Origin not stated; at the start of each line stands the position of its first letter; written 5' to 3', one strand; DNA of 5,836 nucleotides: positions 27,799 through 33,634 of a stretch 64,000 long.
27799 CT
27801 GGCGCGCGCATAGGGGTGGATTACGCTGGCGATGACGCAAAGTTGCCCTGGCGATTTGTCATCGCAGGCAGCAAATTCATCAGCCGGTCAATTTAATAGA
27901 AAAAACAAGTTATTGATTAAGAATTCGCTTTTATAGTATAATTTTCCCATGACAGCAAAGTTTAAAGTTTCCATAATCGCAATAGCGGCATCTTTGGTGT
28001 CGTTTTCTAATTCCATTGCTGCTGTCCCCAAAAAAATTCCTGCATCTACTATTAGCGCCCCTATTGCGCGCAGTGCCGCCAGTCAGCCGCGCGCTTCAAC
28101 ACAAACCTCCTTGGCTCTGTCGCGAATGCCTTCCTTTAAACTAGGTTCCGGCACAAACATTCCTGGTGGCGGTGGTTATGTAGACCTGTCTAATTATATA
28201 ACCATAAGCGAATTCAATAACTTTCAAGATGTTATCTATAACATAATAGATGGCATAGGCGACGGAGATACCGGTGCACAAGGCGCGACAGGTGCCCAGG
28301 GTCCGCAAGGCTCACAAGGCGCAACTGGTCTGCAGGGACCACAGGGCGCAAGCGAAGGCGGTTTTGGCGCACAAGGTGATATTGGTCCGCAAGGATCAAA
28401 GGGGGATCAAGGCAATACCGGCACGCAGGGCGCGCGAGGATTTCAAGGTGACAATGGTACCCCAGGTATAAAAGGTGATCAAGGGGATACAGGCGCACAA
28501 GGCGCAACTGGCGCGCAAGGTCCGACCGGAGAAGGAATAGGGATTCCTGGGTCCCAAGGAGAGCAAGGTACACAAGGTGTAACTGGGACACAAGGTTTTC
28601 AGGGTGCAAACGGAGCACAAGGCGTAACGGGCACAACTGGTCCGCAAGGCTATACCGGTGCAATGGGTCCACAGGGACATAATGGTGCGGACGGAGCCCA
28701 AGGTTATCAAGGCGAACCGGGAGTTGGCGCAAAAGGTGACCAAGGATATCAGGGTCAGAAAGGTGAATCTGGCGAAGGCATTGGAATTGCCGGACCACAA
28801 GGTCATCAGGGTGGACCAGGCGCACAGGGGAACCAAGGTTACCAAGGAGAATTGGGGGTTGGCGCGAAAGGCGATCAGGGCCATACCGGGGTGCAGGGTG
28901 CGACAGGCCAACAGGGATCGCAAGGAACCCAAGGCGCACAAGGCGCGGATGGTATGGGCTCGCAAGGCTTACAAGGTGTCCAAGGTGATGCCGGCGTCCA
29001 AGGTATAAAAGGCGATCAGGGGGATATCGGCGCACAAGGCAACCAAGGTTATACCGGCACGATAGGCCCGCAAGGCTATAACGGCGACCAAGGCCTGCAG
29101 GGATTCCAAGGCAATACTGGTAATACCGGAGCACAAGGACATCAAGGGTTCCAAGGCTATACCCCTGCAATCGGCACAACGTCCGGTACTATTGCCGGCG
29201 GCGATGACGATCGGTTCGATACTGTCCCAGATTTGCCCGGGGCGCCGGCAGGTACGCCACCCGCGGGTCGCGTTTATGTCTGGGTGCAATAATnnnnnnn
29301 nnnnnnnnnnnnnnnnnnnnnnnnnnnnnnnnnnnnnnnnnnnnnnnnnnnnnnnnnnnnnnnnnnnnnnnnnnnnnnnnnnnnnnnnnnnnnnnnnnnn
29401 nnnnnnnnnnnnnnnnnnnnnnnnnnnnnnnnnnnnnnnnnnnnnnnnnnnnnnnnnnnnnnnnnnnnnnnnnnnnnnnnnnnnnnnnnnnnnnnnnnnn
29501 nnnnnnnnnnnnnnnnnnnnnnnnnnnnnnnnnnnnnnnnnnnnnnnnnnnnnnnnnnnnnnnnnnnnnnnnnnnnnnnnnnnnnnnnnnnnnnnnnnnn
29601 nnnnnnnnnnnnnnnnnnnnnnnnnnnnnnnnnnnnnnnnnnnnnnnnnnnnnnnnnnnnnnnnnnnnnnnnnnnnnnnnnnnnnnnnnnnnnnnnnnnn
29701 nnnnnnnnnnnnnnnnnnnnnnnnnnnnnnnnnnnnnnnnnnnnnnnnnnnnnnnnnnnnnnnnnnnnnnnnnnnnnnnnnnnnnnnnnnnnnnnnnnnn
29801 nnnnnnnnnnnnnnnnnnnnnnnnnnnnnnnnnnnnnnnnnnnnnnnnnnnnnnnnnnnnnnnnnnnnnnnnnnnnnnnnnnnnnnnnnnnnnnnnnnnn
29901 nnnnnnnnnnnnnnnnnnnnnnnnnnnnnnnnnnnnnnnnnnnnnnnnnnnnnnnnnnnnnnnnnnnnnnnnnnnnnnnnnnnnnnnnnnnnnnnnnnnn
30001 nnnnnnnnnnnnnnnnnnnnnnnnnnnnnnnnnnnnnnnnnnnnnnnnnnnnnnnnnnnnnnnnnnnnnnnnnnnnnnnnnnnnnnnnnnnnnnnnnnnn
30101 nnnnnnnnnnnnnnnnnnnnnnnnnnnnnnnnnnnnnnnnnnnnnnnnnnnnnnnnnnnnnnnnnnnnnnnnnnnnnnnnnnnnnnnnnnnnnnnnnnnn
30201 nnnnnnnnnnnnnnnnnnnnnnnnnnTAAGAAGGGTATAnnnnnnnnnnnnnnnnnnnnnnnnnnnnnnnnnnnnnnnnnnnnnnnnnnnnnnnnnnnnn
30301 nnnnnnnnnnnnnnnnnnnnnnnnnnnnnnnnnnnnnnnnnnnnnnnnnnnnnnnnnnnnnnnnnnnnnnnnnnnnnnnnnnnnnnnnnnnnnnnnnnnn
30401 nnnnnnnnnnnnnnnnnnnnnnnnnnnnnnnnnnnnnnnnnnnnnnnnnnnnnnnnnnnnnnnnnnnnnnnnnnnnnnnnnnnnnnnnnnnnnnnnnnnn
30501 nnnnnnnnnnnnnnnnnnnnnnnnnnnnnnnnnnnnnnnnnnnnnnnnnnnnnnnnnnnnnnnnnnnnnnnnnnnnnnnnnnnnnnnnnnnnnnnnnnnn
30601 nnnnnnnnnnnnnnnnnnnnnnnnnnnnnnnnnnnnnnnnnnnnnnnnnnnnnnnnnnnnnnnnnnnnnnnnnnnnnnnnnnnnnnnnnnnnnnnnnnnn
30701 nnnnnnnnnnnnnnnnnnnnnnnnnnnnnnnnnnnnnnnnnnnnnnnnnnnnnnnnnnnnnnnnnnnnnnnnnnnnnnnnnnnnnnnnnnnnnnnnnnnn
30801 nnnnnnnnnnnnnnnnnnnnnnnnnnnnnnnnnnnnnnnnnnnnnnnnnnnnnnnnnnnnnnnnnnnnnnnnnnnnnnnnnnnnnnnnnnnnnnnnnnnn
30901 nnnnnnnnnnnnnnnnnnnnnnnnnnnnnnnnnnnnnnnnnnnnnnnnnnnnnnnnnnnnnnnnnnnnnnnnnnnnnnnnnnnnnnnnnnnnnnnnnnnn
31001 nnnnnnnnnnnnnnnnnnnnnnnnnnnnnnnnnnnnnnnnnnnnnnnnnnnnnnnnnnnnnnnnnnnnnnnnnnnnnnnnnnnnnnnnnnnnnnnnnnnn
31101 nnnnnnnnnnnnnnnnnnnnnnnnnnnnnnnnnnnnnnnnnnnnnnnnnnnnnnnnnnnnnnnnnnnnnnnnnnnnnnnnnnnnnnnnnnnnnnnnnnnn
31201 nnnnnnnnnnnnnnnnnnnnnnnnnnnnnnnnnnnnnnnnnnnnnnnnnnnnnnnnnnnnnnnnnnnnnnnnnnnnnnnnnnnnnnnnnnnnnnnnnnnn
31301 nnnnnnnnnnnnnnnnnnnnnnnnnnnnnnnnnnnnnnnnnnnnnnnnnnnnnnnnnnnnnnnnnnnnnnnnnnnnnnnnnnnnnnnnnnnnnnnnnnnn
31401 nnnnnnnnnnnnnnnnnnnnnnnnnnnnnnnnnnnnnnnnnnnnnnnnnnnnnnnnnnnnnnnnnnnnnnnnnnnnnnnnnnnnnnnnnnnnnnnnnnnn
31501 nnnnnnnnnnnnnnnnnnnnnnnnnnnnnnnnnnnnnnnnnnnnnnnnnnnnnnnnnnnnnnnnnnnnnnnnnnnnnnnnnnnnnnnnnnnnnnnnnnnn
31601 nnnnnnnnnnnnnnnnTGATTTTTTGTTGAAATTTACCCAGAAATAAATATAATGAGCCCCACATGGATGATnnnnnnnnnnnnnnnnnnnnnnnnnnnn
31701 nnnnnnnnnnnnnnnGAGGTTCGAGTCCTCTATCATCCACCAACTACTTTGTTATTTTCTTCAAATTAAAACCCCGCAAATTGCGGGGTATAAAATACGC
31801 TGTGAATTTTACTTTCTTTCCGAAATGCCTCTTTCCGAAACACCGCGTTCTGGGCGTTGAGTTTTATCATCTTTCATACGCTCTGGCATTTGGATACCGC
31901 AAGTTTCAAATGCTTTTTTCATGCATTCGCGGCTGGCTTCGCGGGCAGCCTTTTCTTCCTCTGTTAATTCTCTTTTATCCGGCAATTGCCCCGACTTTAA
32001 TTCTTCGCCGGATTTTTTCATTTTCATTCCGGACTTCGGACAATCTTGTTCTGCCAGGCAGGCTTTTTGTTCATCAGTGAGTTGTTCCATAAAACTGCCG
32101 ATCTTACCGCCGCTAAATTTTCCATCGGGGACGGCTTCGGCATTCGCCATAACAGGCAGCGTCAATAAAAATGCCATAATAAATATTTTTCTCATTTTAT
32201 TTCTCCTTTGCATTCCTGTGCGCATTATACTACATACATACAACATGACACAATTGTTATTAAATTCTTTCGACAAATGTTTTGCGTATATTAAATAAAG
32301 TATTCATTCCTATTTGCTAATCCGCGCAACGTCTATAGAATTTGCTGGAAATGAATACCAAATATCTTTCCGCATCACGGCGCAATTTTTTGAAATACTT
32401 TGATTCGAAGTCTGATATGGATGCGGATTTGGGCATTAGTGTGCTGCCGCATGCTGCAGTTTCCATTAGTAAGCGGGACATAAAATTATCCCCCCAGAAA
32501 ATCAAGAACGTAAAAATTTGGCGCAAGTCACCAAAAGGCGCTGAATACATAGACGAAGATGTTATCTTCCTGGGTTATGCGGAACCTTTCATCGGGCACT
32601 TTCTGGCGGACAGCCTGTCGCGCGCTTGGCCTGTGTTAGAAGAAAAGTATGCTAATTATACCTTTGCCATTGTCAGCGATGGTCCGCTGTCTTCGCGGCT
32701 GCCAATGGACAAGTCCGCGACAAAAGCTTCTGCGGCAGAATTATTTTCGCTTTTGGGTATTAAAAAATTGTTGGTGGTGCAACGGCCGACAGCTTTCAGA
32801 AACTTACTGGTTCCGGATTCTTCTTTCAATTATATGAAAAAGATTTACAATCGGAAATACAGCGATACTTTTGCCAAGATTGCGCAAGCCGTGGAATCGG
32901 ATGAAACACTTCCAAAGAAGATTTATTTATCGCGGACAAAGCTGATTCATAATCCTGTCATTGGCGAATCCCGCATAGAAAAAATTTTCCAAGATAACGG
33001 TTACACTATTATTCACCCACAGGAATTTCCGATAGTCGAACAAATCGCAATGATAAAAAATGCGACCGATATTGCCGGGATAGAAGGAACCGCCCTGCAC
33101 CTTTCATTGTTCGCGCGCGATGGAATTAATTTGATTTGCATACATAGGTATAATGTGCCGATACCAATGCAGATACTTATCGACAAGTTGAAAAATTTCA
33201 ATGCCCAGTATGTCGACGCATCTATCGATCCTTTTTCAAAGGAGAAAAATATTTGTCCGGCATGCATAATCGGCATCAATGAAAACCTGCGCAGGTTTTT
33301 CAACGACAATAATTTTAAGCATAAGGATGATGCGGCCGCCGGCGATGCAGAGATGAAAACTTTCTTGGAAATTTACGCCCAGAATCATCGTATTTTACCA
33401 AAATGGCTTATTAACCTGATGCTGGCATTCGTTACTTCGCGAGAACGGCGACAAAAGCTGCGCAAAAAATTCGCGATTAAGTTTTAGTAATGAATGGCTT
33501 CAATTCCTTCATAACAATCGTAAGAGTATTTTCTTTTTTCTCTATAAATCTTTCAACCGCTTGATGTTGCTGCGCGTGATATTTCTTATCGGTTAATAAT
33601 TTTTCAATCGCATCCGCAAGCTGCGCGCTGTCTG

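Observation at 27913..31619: Compact candidate surface-fibre module: leaderless collagen-like gene, Cys-rich/PKD/30-aa-repeat protein and S8 subtilase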

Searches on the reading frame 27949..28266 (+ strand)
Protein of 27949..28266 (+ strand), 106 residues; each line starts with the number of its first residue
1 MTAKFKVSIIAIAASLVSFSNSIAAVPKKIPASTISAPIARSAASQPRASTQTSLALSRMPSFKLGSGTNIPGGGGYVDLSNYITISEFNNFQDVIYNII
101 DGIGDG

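Call 52: find_homologous_proteins(query=A6, max_evalue=0.001)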
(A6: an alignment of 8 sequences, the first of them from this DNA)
Query A6 (8 sequences) (106 aa, profile of the alignment): 3 proteins with E <= 0.001 among 5113 candidates.
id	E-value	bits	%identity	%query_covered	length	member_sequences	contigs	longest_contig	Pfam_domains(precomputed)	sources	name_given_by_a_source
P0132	4.7e-37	145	58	23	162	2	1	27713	PF01391.24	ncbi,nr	ncbi:MAG: collagen-like protein, partial [Alphaproteobacteria bacterium]|nr:collagen-like protein [A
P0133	4.1e-36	142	23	28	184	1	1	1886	PF01391.24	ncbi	-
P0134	2.1e-35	140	42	25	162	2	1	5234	-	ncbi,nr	ncbi:MAG: collagen-like protein [Alphaproteobacteria bacterium]|nr:collagen-like protein [Alphaprote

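Call 53: find_encoding_contigs(protein=P0132, flank=8000, max_places=3)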
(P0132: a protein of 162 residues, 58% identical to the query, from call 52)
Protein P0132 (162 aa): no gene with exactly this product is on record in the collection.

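Call 72: find_related_loci(query=A7, collection=viral_contigs, flank=6000)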
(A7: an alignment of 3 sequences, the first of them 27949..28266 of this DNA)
Query A7 (106 aa) in viral_contigs; peptide patterns used: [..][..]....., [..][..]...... (x = any residue, [..] = any of these).
67 stretches matched a pattern, but none encodes a relative of the query by tblastn (E <= 1e-3).

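Call 82: search_protein_representatives(alignment_id=A7)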
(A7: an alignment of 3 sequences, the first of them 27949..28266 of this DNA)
Query: 3 sequences, 106 profile positions. Proteins with E-value up to 0.001 (for the whole library): 12; up to 1e-10: 2; up to 1e-30: 0. The best 12 are listed.
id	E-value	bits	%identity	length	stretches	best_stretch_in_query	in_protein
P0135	7.1e-13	65.4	-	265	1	33-95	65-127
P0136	6.2e-11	59.2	-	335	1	36-100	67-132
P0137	1.4e-07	48.4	-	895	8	65-88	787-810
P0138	2.4e-07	47.7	-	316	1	33-99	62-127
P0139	1.4e-06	45.1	-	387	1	21-99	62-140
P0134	1.7e-05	41.7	-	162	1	1-103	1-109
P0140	6.7e-05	39.8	-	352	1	37-92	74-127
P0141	9.1e-05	39.3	-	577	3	58-95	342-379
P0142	1.7e-04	38.4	-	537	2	11-101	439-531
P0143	4.0e-04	37.3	-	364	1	13-95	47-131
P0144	7.0e-04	36.5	-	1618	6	14-64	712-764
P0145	7.2e-04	36.5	-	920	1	28-96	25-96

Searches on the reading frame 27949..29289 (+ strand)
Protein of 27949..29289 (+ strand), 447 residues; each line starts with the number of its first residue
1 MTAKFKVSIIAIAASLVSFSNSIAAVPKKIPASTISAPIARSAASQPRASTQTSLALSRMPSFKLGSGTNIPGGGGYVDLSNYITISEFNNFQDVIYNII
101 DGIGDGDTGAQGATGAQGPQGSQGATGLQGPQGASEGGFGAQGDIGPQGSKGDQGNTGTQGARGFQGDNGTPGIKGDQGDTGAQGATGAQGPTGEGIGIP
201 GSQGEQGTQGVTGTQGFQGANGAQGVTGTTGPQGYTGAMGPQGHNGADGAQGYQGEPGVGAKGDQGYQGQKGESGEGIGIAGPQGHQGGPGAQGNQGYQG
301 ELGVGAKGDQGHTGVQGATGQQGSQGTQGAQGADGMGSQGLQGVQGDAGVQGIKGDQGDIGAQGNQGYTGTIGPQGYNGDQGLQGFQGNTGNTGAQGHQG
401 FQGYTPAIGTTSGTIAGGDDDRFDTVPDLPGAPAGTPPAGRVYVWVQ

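Call 7: search_protein_families(library=pfam, proteins=[window:27949-29289:+], max_evalue=0.01)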
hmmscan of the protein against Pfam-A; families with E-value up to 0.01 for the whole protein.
window:27949-29289:+ (447 aa): 1 family
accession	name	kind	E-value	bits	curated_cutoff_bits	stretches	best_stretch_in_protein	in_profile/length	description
PF01391.23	Collagen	-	1.3e-38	131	27.2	4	140-195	4-59/60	Collagen triple helix repeat (20 copies)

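Call 8: search_protein_families(library=ncbifam, proteins=[window:27949-29289:+], max_evalue=0.01)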
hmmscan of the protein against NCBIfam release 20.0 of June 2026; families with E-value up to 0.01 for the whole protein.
window:27949-29289:+ (447 aa): 3 families
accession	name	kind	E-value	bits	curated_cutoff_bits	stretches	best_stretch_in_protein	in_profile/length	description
NF038330.1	adhesin_SclA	exception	1.2e-42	147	400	3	77-259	82-256/405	LPXTG-anchored collagen-like adhesin Scl1/SclA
NF046116.1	adhesin_Lcl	equivalog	1.5e-34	119.3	500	2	105-301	74-269/431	collagen-like adhesin Lcl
NF038329.2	gly_rich_SclB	equivalog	1.8e-34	119.4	325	2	98-301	106-311/442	LPXTG-anchored collagen-like adhesin Scl2/SclB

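Call 41: search_protein_families(library=phrogs, proteins=[window:27949-29289:+], max_evalue=0.001)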
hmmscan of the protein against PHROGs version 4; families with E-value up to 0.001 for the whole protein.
window:27949-29289:+ (447 aa): 38 families (the best 25 are shown)
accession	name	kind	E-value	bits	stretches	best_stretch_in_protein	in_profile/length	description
phrog_6320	-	tail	1.7e-53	183.5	3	279-435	83-246/745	tail fiber protein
phrog_5073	-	tail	5.5e-50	171.8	3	304-413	260-370/519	tail fiber protein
phrog_819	-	tail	4.1e-43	148.7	3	279-407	478-605/1024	tail protein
phrog_3420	-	unknown function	4.5e-31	108.2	2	198-414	75-293/929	-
phrog_8745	-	tail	4.1e-30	104.9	3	301-421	1376-1506/1803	tail fiber protein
phrog_1806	-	tail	4.6e-30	105.9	4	282-403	109-227/276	collagen like minor tail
phrog_29268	-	unknown function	1.9e-29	103.4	3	99-213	418-529/653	-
phrog_38806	-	unknown function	4.3e-26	92.9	5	137-222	67-151/285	-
phrog_18350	-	tail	1.7e-25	91.1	4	142-237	98-196/253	tail fiber protein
phrog_26246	-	tail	2.8e-25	90.2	3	281-404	88-207/329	tail protein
phrog_366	-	tail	3.9e-24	86.9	4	337-402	318-386/474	tail fiber protein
phrog_32123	-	unknown function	1.1e-23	84.4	5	302-377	218-294/532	-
phrog_36982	-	unknown function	1.7e-23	83.5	1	106-417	257-588/944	-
phrog_28263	-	tail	8.5e-22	77.3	1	106-416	643-948/1400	tail fiber protein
phrog_26654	-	unknown function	8.9e-22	78.9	3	163-231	78-148/360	-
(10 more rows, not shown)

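Call 69: search_protein_families(library=padloc, proteins=[window:27949-29289:+], max_evalue=0.001)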
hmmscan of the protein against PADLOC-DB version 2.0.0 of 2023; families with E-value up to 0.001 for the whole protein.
window:27949-29289:+ (447 aa): 0 families

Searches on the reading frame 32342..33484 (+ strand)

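Call 63: search_protein_families(library=pfam, proteins=[window:32342-33484:+], max_evalue=0.001)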
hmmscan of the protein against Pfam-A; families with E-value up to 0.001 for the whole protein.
window:32342-33484:+ (381 aa): 1 family
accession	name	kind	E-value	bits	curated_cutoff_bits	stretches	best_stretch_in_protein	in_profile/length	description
PF04577.19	Glyco_transf_61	-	3.9e-13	50.3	27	1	85-263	2-135/137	Glycosyltransferase 61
